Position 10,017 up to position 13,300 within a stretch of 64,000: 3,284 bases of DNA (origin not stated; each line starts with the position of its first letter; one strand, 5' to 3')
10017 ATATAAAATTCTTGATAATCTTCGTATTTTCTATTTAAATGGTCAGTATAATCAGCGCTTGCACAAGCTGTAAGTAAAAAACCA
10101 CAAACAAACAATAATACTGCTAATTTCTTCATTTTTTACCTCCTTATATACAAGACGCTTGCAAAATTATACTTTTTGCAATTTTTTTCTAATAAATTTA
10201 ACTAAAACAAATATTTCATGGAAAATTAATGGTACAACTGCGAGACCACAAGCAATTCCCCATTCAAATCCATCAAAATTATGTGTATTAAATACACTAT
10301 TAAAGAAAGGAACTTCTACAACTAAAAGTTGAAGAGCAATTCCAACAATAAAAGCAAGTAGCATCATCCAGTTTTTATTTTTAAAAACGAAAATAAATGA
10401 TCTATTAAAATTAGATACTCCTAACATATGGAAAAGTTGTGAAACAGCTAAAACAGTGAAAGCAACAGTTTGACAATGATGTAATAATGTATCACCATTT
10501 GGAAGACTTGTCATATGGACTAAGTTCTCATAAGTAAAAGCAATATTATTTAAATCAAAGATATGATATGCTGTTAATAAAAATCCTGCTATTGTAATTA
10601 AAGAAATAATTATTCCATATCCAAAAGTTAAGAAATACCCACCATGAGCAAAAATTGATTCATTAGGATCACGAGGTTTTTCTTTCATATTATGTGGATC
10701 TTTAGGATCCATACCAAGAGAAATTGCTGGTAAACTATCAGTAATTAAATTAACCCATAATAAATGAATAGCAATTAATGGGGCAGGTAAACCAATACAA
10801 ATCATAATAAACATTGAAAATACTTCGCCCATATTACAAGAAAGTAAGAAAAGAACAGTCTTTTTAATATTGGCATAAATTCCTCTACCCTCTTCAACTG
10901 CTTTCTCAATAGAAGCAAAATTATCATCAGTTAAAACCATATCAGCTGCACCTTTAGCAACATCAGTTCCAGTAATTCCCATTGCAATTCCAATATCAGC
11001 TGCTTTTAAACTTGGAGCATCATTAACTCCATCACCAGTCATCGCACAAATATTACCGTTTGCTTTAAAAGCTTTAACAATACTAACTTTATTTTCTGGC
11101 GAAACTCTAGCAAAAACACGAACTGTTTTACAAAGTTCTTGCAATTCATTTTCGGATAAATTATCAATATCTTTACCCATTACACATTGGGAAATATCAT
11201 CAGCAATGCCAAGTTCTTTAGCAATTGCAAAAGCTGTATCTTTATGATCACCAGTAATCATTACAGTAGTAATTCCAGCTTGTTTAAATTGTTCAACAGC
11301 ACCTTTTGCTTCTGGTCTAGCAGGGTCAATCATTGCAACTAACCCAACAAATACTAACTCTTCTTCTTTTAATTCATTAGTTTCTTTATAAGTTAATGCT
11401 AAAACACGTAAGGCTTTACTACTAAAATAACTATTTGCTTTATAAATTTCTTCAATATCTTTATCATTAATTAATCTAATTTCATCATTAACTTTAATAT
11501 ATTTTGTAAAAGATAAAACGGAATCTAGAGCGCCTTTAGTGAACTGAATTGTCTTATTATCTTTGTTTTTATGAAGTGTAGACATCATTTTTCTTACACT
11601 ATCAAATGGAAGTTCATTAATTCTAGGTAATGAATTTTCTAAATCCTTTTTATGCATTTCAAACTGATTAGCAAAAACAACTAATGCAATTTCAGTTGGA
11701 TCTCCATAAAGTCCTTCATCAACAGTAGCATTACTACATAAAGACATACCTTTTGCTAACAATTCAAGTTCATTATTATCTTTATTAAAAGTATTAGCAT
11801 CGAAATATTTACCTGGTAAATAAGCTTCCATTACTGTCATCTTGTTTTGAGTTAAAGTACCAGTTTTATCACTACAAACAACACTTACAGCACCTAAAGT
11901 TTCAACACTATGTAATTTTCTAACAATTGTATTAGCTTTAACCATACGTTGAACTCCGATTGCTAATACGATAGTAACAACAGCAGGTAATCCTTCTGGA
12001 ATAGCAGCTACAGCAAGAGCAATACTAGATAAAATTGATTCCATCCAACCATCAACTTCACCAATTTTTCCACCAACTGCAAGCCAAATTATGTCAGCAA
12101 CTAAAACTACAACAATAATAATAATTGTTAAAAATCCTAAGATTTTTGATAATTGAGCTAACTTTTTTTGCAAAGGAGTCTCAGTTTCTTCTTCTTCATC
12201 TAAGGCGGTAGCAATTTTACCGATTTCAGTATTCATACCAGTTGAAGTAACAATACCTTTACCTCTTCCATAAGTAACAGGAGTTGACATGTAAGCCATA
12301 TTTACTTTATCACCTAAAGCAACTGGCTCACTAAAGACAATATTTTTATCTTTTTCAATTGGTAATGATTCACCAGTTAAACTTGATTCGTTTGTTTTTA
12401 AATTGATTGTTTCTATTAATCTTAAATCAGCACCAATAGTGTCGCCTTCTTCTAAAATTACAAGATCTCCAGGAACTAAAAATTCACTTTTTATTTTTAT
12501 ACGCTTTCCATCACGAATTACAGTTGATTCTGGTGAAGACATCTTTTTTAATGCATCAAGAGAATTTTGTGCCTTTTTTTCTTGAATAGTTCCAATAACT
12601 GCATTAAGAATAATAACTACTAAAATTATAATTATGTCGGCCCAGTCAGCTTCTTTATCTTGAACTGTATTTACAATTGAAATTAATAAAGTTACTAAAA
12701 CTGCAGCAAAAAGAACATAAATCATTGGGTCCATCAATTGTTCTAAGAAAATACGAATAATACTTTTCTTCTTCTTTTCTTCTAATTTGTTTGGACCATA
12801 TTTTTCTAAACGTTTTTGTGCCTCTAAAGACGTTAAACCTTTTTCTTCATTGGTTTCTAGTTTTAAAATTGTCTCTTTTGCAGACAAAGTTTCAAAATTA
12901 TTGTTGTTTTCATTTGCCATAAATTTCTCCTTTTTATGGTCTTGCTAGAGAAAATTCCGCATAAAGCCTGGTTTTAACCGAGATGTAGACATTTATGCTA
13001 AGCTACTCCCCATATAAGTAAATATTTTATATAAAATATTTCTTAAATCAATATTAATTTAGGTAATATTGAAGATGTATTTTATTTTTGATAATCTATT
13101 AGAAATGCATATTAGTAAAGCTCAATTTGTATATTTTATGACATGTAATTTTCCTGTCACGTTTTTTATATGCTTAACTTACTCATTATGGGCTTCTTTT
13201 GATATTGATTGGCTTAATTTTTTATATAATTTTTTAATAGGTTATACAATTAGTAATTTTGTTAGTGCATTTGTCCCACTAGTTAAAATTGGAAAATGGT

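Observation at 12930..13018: Mn2+ (yybP-ykoY) riboswitch directly upstream of a P-type ATPase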

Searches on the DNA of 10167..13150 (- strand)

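Call 4: search_rna_families(source=window, start=12850, end=13150, threshold=evalue, max_evalue=10, show_alignments=5)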
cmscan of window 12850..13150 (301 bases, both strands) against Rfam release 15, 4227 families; matches with E-value up to 10: 3.
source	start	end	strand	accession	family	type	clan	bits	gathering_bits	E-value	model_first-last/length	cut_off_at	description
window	12884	12975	+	RF02701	PsrR1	Gene; sRNA;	-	19.5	42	0.2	1-79/79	no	Photosynthesis regulatory RNA1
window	12872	12953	-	RF01625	ceN28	Gene; snRNA; snoRNA; CD-box;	-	15.3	70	1.5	1-88/88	no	Caenorhabditis snoRNA ceN28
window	12861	12973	-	RF01932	bxd_4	Gene; lncRNA;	-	11.6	40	9.8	1-106/106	no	Bithoraxoid conserved region 4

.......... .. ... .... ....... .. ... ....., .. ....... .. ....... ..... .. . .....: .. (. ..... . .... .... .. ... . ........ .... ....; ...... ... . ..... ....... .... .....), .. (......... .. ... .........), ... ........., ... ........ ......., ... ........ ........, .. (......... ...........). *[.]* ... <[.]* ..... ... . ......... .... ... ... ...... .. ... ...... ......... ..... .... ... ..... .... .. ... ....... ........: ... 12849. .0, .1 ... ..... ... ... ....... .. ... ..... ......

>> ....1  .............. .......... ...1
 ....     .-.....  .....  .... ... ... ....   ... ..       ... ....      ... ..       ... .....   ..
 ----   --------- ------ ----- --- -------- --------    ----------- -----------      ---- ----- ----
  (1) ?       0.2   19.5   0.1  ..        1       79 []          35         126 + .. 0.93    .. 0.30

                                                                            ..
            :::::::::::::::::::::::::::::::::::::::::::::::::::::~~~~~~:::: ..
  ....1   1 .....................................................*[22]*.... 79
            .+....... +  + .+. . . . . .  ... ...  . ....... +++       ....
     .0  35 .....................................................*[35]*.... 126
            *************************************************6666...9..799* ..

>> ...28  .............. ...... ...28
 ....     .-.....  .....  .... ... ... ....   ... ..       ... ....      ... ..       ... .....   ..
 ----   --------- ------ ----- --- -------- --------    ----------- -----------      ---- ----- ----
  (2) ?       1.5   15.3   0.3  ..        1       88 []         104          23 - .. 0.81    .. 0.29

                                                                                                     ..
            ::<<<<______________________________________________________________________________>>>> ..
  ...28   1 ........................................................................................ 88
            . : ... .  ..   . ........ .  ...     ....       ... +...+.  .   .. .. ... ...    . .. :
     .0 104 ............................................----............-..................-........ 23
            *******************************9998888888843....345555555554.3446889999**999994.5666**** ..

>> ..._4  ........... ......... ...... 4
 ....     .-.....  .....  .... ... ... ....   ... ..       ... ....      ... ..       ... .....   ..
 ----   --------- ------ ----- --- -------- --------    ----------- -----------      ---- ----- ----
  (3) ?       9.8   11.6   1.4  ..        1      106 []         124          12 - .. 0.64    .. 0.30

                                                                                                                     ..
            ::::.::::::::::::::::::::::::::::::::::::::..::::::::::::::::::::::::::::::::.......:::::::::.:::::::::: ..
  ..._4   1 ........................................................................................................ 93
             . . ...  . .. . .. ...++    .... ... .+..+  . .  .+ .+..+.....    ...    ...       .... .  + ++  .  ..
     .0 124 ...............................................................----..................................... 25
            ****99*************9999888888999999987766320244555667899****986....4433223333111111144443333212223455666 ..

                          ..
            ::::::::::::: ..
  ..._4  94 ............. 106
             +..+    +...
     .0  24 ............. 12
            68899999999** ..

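Call 11: search_dna_similar(query=window:12921-13040:-, collection=ecoli_genomes, mode=distant, max_evalue=10, max_rows=5)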
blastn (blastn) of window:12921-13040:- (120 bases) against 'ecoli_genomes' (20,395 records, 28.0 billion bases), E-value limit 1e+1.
No match.

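Call 16: search_rna_families(sources=[L018, L054, L035, L003, L005, L012, L016, L020, L022, L028, L033, L011, L013, L025, L001, L044, L043, L051, L008, L041], threshold=gathering, show_alignments=4)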
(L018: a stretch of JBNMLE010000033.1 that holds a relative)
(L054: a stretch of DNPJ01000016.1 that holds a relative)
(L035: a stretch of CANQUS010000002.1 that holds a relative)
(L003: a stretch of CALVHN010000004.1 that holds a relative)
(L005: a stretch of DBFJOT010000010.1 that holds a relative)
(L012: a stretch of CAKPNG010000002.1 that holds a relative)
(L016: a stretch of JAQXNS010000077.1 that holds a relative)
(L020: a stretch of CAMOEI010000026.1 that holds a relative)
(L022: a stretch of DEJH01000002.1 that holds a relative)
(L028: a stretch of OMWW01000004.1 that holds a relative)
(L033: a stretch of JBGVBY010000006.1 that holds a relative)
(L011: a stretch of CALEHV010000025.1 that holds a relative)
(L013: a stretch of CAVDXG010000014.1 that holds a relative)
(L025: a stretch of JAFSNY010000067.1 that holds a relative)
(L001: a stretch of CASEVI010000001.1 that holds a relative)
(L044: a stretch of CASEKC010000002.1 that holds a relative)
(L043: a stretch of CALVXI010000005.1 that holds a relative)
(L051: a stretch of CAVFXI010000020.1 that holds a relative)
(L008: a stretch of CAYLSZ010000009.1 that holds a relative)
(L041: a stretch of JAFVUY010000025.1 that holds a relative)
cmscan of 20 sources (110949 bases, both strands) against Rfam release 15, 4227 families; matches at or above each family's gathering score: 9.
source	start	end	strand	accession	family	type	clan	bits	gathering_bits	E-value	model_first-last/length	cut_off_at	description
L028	4359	4431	+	RF00005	tRNA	Gene; tRNA;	CL00001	72.4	29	1.2e-13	1-71/71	no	tRNA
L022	3664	3736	+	RF00005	tRNA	Gene; tRNA;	CL00001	71.4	29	2.2e-13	1-71/71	no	tRNA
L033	4355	4427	+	RF00005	tRNA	Gene; tRNA;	CL00001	71.4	29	2.2e-13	1-71/71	no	tRNA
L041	4421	4493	+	RF00005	tRNA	Gene; tRNA;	CL00001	69.4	29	7.8e-13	1-71/71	no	tRNA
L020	4297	4369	+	RF00005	tRNA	Gene; tRNA;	CL00001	67.1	29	3.4e-12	1-71/71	no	tRNA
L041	4502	4574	+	RF00005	tRNA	Gene; tRNA;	CL00001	59.8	29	3.5e-10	1-71/71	no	tRNA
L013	4294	4374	+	RF00005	tRNA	Gene; tRNA;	CL00001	58.1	29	9.9e-10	1-71/71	no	tRNA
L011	4388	4471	+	RF00005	tRNA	Gene; tRNA;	CL00001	57.3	29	1.7e-09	1-71/71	no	tRNA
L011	4255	4336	+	RF00005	tRNA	Gene; tRNA;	CL00001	57.2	29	1.8e-09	1-71/71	no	tRNA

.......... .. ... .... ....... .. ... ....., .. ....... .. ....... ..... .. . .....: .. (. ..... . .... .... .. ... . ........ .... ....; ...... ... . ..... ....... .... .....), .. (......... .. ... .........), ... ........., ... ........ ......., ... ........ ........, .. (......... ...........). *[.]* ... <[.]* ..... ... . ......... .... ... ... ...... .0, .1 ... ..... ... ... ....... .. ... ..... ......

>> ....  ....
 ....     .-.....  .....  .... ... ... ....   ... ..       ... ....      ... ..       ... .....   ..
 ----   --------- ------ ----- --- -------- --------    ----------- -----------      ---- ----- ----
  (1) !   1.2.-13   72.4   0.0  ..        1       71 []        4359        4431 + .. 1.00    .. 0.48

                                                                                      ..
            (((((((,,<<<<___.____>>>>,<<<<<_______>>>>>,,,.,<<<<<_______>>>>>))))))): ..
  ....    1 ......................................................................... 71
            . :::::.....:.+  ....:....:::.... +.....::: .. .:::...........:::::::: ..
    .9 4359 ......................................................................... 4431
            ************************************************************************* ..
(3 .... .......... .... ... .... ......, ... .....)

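Call 42: search_with_rna_model(model_id=R1, sources=[L001, L002, L003, L004, L005, L006, L007, L008, L009, L010, L011, L012, L013, L014, L015, L016, L017, L018, L019, L020, L021, L022, L023, L024, L025, L026, L027, L028, L029, L030, L031, L032, L033, L034, L035, L037, L038, L039, L041, L042, L043, L044, L045, L046, L047, L048, L049, L050, L051, L052, L054], max_evalue=1, make_alignment=true)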
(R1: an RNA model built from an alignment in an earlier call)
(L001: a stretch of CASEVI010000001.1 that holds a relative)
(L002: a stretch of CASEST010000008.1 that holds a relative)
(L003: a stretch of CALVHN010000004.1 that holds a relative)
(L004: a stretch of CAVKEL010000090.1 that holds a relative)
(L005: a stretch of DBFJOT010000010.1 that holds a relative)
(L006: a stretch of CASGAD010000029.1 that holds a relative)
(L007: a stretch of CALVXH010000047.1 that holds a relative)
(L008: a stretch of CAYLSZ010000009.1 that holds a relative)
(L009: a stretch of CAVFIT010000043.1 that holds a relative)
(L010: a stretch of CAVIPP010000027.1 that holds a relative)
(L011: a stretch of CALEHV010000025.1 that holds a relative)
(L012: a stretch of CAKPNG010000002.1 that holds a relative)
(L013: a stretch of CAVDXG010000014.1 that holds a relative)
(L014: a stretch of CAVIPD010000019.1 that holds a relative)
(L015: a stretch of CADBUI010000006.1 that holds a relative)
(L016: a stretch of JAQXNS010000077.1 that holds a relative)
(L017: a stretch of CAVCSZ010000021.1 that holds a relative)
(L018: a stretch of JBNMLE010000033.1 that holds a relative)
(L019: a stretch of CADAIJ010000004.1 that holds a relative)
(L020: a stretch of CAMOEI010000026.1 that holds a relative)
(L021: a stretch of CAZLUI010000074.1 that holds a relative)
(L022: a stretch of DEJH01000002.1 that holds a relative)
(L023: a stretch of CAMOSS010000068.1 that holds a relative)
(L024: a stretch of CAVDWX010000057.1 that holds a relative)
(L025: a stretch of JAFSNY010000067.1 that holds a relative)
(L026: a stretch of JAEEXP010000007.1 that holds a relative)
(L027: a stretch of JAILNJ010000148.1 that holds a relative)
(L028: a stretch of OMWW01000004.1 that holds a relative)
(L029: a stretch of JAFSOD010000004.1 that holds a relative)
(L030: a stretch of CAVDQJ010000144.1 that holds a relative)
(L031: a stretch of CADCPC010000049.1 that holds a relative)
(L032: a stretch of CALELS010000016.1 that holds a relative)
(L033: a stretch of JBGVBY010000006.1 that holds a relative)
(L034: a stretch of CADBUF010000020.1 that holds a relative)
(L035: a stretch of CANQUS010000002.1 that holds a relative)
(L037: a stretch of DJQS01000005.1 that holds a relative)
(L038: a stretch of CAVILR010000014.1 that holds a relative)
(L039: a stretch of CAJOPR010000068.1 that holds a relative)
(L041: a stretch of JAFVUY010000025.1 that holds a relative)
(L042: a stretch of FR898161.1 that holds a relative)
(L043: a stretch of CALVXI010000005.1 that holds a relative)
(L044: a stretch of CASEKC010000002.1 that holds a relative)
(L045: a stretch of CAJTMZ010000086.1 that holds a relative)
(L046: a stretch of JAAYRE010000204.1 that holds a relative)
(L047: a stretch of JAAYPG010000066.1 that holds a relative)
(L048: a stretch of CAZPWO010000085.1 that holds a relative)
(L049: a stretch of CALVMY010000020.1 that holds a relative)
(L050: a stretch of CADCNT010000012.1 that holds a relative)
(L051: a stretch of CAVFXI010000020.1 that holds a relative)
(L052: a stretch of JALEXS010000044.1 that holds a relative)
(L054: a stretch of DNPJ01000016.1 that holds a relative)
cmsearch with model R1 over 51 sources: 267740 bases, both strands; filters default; matches with E-value up to 1: 38.
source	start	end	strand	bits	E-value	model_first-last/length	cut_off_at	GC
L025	1392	1485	+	53.5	1.2e-12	1-106/106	no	0.45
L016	1372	1458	+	53.1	1.6e-12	1-106/106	no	0.4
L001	1368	1468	+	51.4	5e-12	1-106/106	no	0.29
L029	1387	1477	+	50.7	7.6e-12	1-106/106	no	0.42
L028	1390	1476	+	50.2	1.1e-11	1-106/106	no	0.45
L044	1347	1448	+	50.1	1.1e-11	1-106/106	no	0.27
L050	319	409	+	50.1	1.1e-11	1-106/106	no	0.43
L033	1387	1477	+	50.1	1.2e-11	1-106/106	no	0.42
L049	1361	1467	+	49.1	2.2e-11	1-106/106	no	0.33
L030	1336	1423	+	48.8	2.7e-11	1-106/106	no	0.4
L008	1376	1462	+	47.8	5.5e-11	1-106/106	no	0.37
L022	701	789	+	47.7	5.5e-11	1-106/106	no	0.43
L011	1391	1481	+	47.7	5.7e-11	1-106/106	no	0.37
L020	251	344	+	47.3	7.5e-11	1-106/106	no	0.44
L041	1390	1476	+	47.1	8.3e-11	1-106/106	no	0.41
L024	1404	1499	+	47.1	8.4e-11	1-106/106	no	0.44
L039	257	344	+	46.1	1.6e-10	1-106/106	no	0.41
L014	1398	1483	+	45.5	2.5e-10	1-106/106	no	0.48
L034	1388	1474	+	45.3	2.9e-10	1-106/106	no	0.43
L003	1386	1471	+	44.8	3.9e-10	1-106/106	no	0.42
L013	1393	1483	+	44.6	4.4e-10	1-106/106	no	0.44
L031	248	333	+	44.5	4.7e-10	1-106/106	no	0.44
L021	74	163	+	43.9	7e-10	1-106/106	no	0.42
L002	576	668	+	42.6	1.7e-09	1-106/106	no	0.33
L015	1360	1444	+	42.5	1.8e-09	1-106/106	no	0.47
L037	1400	1484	+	40.1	9e-09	1-106/106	no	0.4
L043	1300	1383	+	39.3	1.5e-08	1-106/106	no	0.45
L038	1407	1497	+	38.3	3e-08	1-106/106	no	0.48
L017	1362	1451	+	38.2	3.1e-08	1-106/106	no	0.4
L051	1372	1468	+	38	3.6e-08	1-106/106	no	0.42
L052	1378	1464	+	37.3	5.7e-08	1-106/106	no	0.4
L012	1378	1464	+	35.6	1.7e-07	1-106/106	no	0.41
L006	219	307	+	32.9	1.1e-06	1-106/106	no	0.46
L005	1351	1438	+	31.6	2.5e-06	1-106/106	no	0.42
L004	1355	1451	+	30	7.4e-06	1-106/106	no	0.47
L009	1375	1483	+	23.9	0.00042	1-106/106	no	0.33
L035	1255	1346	+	16.7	0.05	1-106/106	no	0.45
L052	3024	3089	-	12.7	0.73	16-97/106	no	0.27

Alignment A4: 38 matches aligned to the model, 166 columns, each read 5' to 3' on its own strand. Consensus structure (alignment columns), stored with it:
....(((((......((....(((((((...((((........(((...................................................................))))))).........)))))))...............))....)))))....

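Call 61: search_with_rna_model(model_id=R1, sources=[L060, L061, L062, L063, L064, L065, L066, L067, L068], max_evalue=1, filters=off)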
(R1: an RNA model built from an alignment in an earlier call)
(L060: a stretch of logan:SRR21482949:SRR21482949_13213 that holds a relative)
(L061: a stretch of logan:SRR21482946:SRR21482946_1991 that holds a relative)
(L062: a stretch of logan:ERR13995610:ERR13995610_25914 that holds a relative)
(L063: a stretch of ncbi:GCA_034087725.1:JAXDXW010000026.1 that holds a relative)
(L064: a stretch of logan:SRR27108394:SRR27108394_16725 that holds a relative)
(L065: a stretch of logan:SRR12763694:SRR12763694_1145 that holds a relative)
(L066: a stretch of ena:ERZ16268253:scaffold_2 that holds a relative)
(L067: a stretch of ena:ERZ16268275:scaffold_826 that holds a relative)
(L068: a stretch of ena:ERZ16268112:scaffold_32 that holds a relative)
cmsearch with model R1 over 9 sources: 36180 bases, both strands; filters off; matches with E-value up to 1: 9.
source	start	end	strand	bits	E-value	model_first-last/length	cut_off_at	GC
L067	582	679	+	51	8.7e-13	1-106/106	no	0.32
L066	577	678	+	50.1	1.5e-12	1-106/106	no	0.27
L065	603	690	+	42.3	2.9e-10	1-106/106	no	0.39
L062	186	275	+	41.9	3.7e-10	1-106/106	no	0.36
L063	596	682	+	41.1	6.1e-10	1-106/106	no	0.4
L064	596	682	+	41.1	6.1e-10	1-106/106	no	0.4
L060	128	212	+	37.9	5.3e-09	1-106/106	no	0.36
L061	127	211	+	37.9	5.3e-09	1-106/106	no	0.36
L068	595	684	+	31.4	4e-07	1-106/106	no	0.41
